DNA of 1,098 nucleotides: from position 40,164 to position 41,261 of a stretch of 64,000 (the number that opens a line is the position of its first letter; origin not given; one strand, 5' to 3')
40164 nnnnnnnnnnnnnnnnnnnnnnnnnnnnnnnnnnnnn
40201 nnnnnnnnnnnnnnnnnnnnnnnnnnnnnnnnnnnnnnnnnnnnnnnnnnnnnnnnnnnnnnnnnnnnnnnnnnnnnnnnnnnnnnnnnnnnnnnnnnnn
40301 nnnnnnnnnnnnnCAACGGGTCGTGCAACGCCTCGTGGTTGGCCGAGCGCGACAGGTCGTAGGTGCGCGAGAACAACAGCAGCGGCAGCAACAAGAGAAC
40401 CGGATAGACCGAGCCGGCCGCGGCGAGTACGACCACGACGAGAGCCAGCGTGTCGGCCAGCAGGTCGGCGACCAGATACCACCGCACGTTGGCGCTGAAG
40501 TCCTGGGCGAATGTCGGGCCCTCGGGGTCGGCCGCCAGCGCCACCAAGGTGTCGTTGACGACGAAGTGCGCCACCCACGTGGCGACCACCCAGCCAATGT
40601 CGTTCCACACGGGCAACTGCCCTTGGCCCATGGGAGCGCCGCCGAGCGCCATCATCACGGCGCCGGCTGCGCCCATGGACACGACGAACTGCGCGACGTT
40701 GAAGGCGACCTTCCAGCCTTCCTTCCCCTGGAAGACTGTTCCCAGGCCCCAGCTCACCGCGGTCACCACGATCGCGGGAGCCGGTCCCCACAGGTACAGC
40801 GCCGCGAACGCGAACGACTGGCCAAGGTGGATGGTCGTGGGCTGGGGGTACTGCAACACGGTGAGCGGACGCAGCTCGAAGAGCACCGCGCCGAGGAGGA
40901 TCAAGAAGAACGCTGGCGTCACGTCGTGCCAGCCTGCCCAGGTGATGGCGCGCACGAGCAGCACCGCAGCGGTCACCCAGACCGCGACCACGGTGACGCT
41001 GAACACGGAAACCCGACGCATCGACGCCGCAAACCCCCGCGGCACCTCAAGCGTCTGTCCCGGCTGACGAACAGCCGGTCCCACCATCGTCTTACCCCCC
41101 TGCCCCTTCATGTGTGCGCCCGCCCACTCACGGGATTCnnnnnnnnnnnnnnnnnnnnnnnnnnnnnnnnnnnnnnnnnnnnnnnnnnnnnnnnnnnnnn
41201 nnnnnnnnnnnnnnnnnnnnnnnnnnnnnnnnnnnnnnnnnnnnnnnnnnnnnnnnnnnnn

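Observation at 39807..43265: Tandem paralogous membrane GGDEF and GGDEF-EAL genes inserted between gatCAB and ligA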

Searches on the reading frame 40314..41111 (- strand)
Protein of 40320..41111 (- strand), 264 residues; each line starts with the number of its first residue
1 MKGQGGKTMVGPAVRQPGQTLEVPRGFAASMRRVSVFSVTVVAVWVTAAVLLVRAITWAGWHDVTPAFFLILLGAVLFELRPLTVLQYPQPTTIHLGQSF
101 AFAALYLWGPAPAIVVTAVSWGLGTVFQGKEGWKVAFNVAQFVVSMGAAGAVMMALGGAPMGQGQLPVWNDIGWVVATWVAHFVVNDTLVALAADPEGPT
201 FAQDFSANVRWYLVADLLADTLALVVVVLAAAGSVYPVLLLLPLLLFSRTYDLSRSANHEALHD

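Call 8: search_protein_families(library=pfam, proteins=[window:40320-41111:-], max_evalue=10)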
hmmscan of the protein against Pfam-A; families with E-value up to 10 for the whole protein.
seq(264 aa): 0 families

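Call 11: find_homologous_proteins(query=window:40341-41018:-, max_evalue=0.001)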
Query seq(226 aa) (226 aa): 2 proteins with E <= 0.001 among 8000 candidates.
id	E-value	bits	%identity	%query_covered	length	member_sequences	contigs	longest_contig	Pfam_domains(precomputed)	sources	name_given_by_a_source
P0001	3.5e-10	58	52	38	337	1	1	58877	-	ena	-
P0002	4.9e-10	58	91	19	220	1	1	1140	PF00990.27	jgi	-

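Call 21: search_protein_representatives(alignment_id=A1)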
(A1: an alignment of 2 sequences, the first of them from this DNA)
Query: 2 sequences, 232 profile positions. Proteins with E-value up to 0.001 (for the whole library): 1037; up to 1e-10: 380; up to 1e-30: 21. The best 150 are listed.
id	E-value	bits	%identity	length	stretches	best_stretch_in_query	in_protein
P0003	1.1e-73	264.1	-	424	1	1-232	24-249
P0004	2.6e-52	194.2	-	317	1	19-232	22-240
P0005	7.1e-50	186.2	-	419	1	4-230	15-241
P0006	9.2e-43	162.9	-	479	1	19-232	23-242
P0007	5.0e-42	160.5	-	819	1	1-231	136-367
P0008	1.8e-39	152.2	-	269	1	7-231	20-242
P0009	3.5e-39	151.2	-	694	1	4-231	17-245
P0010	6.9e-39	150.3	-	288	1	14-232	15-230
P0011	3.6e-38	147.9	-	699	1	16-232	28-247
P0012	2.1e-37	145.4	-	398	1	10-231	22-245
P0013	8.5e-37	143.4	-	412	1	1-231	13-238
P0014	1.8e-34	135.8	-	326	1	7-231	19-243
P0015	4.8e-34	134.4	-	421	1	5-231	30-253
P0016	1.9e-33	132.4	-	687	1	7-230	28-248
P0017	2.4e-33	132.1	-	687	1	17-230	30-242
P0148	2.2e-17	79.9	-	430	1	13-222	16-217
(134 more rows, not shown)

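Call 25: find_homologous_proteins(query=A2, max_evalue=0.00001)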
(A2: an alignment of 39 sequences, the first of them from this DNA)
Query A2 (39 sequences) (226 aa, profile of the alignment): 14 proteins with E <= 0.00001 among 8000 candidates.
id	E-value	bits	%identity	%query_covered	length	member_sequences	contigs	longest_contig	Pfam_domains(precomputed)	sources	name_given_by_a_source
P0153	2.1e-55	206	83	100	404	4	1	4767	PF00990.27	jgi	jgi:diguanylate cyclase (GGDEF)-like protein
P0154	6.3e-53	198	58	100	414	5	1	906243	PF00990.27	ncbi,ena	-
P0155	2.3e-51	193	34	54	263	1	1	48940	PF20972.3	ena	-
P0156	5.0e-51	192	28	55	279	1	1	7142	PF20972.3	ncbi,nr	ncbi:MAG: hypothetical protein H0U16_08875 [Actinobacteria bacterium]|nr:hypothetical protein [Actin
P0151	7.0e-50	188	31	87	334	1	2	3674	PF00990.27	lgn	-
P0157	9.3e-46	174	25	44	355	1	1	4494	-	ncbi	-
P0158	8.5e-45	171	45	38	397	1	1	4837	PF00512.32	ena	-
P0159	8.8e-44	168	33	58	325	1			PF00990.27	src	-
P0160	9.9e-44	168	32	58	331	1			PF00990.27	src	-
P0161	3.3e-34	137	39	40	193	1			-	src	-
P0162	5.7e-14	70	45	12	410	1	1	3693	PF13487.13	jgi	jgi:HD-GYP domain-containing protein (c-di-GMP phosphodiesterase class II)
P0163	7.3e-14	70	36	32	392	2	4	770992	PF13487.13,PF01966.29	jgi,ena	jgi:hypothetical protein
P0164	3.6e-12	64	31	28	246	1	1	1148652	-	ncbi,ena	-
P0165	5.9e-6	44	-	-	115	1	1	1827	PF00990.27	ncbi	-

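Call 26: search_protein_families(library=pfam, proteins=[P0155, P0156, P0153, P0154, P0157, P0158, P0162, P0163, P0164, P0148], max_evalue=1)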
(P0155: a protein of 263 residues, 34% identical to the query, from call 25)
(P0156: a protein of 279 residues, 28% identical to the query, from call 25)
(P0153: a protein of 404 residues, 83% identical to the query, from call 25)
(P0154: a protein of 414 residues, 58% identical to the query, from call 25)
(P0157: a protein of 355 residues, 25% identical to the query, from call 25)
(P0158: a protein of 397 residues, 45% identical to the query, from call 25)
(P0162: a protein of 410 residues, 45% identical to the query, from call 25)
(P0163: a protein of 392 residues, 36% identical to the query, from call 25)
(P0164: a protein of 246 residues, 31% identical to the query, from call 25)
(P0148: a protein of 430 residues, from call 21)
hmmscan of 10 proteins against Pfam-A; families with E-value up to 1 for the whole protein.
P0155 (263 aa): 1 family
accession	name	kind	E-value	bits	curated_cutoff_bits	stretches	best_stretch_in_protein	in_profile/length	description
PF20972.2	MASE9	-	5.7e-07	30.1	24.3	1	72-180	57-160/203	MASE9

P0156 (279 aa): 2 families
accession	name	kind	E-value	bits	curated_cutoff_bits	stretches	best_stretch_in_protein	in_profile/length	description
PF20972.2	MASE9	-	9.4e-07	29.4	24.3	1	72-218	43-182/203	MASE9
PF00990.26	GGDEF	-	0.29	11.3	23.8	1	246-264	1-19/161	Diguanylate cyclase, GGDEF domain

P0153 (404 aa): 3 families
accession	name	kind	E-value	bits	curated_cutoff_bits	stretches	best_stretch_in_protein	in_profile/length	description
PF00990.26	GGDEF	-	4.3e-42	144.1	23.8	1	231-382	1-158/161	Diguanylate cyclase, GGDEF domain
PF20972.2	MASE9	-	0.13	12.6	24.3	1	80-199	62-177/203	MASE9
PF00584.25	SecE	-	0.27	11.6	22.7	0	100-131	20-51/55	SecE/Sec61-gamma subunits of protein translocation complex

P0154 (414 aa): 2 families
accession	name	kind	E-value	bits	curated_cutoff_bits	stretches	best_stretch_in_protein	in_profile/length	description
PF00990.26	GGDEF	-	3.8e-39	134.5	23.8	1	242-392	2-158/161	Diguanylate cyclase, GGDEF domain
PF03208.24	PRA1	-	0.14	12.1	30.1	1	203-241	44-81/143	PRA1 family protein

P0157 (355 aa): 3 families
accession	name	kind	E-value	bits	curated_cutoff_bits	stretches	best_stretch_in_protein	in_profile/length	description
PF00990.26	GGDEF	-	0.003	17.8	23.8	1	247-275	1-28/161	Diguanylate cyclase, GGDEF domain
PF20972.2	MASE9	-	0.0035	17.7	24.3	1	74-227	44-190/203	MASE9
PF20789.3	4HBT_3C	-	0.036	14.7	24.1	1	261-321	18-81/140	Acyl-CoA thioesterase C-terminal domain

P0158 (397 aa): 3 families
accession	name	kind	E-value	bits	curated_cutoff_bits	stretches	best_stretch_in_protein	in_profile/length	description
PF00512.31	HisKA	-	1.4e-20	73.5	26.9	1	260-327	1-65/66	His Kinase A (phospho-acceptor) domain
PF20972.2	MASE9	-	6.4e-05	23.4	24.3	1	100-212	65-174/203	MASE9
PF17844.6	SCP_3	-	0.026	14.8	38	1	336-378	2-43/93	Bacterial SCP ortholog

P0162 (410 aa): 2 families
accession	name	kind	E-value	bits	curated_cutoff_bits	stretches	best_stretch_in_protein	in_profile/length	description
PF13487.12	HD_5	-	4.1e-12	46.6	27.2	2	326-397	99-170/170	HD domain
PF01966.28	HD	-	0.00064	20.4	22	1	252-365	3-115/116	HD domain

P0163 (392 aa): 6 families
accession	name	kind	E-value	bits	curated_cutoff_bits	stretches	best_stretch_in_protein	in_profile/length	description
PF13487.12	HD_5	-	1.5e-36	126.2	27.2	1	202-366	3-170/170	HD domain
PF01966.28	HD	-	3.8e-20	72.8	22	1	215-335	3-116/116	HD domain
PF20972.2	MASE9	-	0.018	15.4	24.3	1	28-165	52-180/203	MASE9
PF08668.18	HDOD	-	0.069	13.1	22.9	1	215-255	97-135/196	HDOD domain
PF18019.7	Cas3_HD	-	0.072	13.5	23.1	1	235-306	51-133/207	Cas3, HD domain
PF01874.21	CitG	-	0.089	12.8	27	1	150-219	67-146/284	ATP:dephospho-CoA triphosphoribosyl transferase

P0164 (246 aa): 1 family
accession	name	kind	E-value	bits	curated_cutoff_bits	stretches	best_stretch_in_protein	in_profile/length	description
PF01769.21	MgtE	-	0.99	10.1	27.6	1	17-112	12-98/125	Divalent cation transporter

P0148 (430 aa): 3 families
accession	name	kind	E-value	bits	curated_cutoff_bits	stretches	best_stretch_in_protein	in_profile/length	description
PF13487.12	HD_5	-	1.2e-41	142.8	27.2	1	238-402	3-170/170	HD domain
PF01966.28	HD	-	3.2e-18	66.5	22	1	249-371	1-116/116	HD domain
PF08668.18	HDOD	-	0.00016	21.7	22.9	1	250-339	96-195/196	HDOD domain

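Call 31: search_protein_families(library=pfam, alignment_id=A2, max_evalue=1)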
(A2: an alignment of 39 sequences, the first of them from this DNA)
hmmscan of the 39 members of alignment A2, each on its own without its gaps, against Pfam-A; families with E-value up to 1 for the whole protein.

A. member 1, seq(226 aa): 0 families

B. families by the number of members that match (of 39 scanned): 18 families
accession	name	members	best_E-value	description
PF20972.2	MASE9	20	3e-08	MASE9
PF04235.18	DUF418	1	0.0049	Protein of unknown function (DUF418)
PF20221.3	DUF6580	1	0.009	Family of unknown function (DUF6580)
PF13493.11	DUF4118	1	0.023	Domain of unknown function (DUF4118)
PF00137.26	ATP-synt_C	1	0.038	ATP synthase subunit C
PF10494.15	Stk19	1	0.04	Inactive serine-threonine protein kinase 19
PF16185.10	MTABC_N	1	0.11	Mitochondrial ABC-transporter N-terminal five TM region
PF00662.26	Proton_antipo_N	1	0.12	NADH-Ubiquinone oxidoreductase (complex I), chain 5 N-terminus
PF06269.17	DUF1029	1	0.12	Protein of unknown function (DUF1029)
PF14093.11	DUF4271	1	0.14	Domain of unknown function (DUF4271)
PF01667.23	Ribosomal_S27e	1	0.16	Ribosomal protein S27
PF08038.17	Tom7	1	0.19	TOM7 family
PF17410.7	Stevor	1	0.26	Subtelomeric Variable Open Reading frame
PF03313.21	SDH_alpha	1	0.27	Serine dehydratase alpha chain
PF10003.15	DUF2244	1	0.28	Integral membrane protein (DUF2244)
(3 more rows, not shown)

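Call 35: find_encoding_contigs(protein=P0154, flank=8000, max_places=4)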
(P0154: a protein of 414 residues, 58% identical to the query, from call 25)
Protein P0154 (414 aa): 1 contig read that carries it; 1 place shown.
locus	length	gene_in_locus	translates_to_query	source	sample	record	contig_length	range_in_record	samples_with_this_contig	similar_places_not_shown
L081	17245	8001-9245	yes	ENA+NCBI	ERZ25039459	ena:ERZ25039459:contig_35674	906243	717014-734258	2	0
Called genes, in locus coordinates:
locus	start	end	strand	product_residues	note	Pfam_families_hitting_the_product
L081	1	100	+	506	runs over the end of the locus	PF03062:MBOAT, PF13813:MBOAT_2 (weak)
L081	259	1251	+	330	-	PF04311:DUF459, PF13472:Lipase_GDSL_2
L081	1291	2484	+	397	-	PF00266:Aminotran_5, PF01212:Beta_elim_lyase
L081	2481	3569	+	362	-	PF03054:tRNA_Me_trans, PF20259:tRNA_Me_trans_M, PF20258:tRNA_Me_trans_C (weak)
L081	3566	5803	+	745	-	PF22745:Nlig-Ia, PF01653:DNA_ligase_aden, PF03120:OB_DNA_ligase, PF03119:DNA_ligase_ZBD, PF12826:HHH_2, PF14520:HHH_5, PF00533:BRCT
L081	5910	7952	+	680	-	PF00990:GGDEF, PF00563:EAL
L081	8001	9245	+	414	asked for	PF00990:GGDEF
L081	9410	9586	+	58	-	PF02686:GatC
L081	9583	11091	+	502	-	PF01425:Amidase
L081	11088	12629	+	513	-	PF02934:GatB_N, PF02637:GatB_Yqey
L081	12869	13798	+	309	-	PF00389:2-Hacid_dh (weak), PF02826:2-Hacid_dh_C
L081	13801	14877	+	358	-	PF15902:Sortilin-Vps10 (faint), PF25852:DUF6242_C (faint), PF02012:BNR (faint), PF14870:PSII_BNR (faint)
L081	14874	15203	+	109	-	PF02597:ThiS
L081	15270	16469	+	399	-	-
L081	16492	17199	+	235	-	PF02390:Methyltransf_4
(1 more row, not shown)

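Call 36: find_encoding_contigs(protein=P0153, flank=8000, max_places=4)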
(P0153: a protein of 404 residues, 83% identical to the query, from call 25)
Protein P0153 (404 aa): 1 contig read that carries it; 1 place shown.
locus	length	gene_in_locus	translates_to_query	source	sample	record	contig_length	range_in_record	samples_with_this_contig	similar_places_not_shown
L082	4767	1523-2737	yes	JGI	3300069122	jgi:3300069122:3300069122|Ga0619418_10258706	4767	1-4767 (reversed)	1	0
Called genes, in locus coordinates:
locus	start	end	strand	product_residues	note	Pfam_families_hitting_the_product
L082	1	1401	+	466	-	?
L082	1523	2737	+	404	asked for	PF00990:GGDEF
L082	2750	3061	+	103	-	PF02686:GatC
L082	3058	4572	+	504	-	PF01425:Amidase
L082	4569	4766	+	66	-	?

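Call 42: find_encoding_contigs(protein=P0003, flank=6000, max_places=2)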
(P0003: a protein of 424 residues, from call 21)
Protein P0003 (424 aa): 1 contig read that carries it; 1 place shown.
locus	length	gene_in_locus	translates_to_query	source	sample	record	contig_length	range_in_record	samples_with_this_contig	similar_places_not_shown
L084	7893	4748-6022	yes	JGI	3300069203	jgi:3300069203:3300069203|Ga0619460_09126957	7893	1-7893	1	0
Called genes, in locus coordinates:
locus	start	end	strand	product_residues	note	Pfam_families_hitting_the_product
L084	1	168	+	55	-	?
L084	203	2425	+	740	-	PF22745:Nlig-Ia, PF01653:DNA_ligase_aden, PF03120:OB_DNA_ligase, PF03119:DNA_ligase_ZBD, PF12826:HHH_2, PF14520:HHH_5, PF00633:HHH (weak), PF00533:BRCT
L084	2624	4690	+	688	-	PF00990:GGDEF, PF00563:EAL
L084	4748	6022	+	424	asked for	PF00990:GGDEF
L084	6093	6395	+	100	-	PF02686:GatC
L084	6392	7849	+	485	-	PF01425:Amidase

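Call 65: predict_structure(alignment_id=A6)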
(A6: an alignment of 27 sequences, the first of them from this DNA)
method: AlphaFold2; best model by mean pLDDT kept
length: 236 residues; sequences in the alignment: 27
mean_pLDDT: 91.1   pTM: 0.88
mean pLDDT of the five models: 91.1, 89.9, 89.8, 88.3, 86.0
residues with pLDDT >= 90: 162; 70-90: 69; 50-70: 5; < 50: 0
segments of 3 or more residues with pLDDT < 50: none
pLDDT, mean of each block of 10 residues (from residue 1): 81 97 97 94 96 80 91 97 98 95 95 98 96 88 96 93 79 83 87 95 93 91 84 74
secondary structure, 60 per line:
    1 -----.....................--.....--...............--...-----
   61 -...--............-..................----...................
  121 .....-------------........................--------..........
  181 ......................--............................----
elements in order: H6-26 H29-33 H36-50 E53-55 E62-64 H67-78 H80-97 H102-125 H139-162 H171-202 H205-232

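Call 72: search_solved_structures(query=A2, max_evalue=10)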
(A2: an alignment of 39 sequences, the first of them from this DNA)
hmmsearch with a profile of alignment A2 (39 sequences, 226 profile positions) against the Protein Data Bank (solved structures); distinct sequences matched with E-value up to 10: 0.

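Call 73: fold_search(model_id=the predicted structure, library=pdb)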
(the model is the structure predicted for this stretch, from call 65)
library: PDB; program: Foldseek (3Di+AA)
matches with E <= 10: 248; with E <= 0.001: 0
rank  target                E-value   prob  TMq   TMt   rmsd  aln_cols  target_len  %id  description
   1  5kbw_A                2.3e-02  1.00  0.52  0.69   3.9       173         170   15  Crystal structure of TmRibU, the riboflavin-binding S subunit from the Thermotoga maritima ECF transporter (released 2016-06-29)
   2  5kc4_E                2.7e-02  1.00  0.48  0.65   3.9       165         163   16  Structure of TmRibU, orthorhombic crystal form (released 2016-06-29)
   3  5kc0                  3.5e-02  1.00  0.49  0.65   3.8       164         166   16  Crystal structure of TmRibU, hexagonal crystal form (released 2016-06-29)
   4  5kbw_B                3.7e-02  1.00  0.51  0.67   3.8       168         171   15  Crystal structure of TmRibU, the riboflavin-binding S subunit from the Thermotoga maritima ECF transporter (released 2016-06-29)
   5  3rlb_B                5.2e-02  0.99  0.43  0.54   6.1       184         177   15  Crystal structure at 2.0 A of the S-component for thiamin from an ECF-type ABC transporter (released 2011-06-29)
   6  4muu_A                6.0e-02  0.99  0.42  0.52   5.5       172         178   15  Structure of ThiT with pyrithiamine bound (released 2014-09-17)
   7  4dve_A                7.3e-02  0.99  0.46  0.55   6.3       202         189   15  Crystal structure at 2.1 A of the S-component for biotin from an ECF-type ABC transporter (released 2012-08-29)
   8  4hzu_S                1.1e-01  0.99  0.44  0.60   8.0       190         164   17  Structure of a bacterial energy-coupling factor transporter (released 2013-04-17)
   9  5d0y_A                1.4e-01  0.98  0.42  0.58   5.0       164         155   15  Substrate bound S-component of folate ECF transporter (released 2016-04-06)
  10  4huq_S                1.6e-01  0.98  0.44  0.59   5.8       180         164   14  Crystal Structure of a transporter (released 2013-04-17)
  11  3rlb_A                1.8e-01  0.94  0.41  0.51   6.2       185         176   15  Crystal structure at 2.0 A of the S-component for thiamin from an ECF-type ABC transporter (released 2011-06-29)
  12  4dve_C                2.2e-01  0.97  0.47  0.56   5.6       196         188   13  Crystal structure at 2.1 A of the S-component for biotin from an ECF-type ABC transporter (released 2012-08-29)
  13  5x3x_m                3.1e-01  0.95  0.49  0.55   6.0       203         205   16  2.8A resolution structure of a cobalt energy-coupling factor transporter-CbiMQO (released 2017-04-05)
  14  3p5n_A                3.5e-01  0.85  0.37  0.50  14.2       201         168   11  Structure and mechanism of the S component of a bacterial ECF transporter (released 2010-11-03)
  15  4m5b                  4.0e-01  0.75  0.41  0.44   8.4       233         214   12  Crystal Structure of an Truncated Transition Metal Transporter (released 2014-03-26)
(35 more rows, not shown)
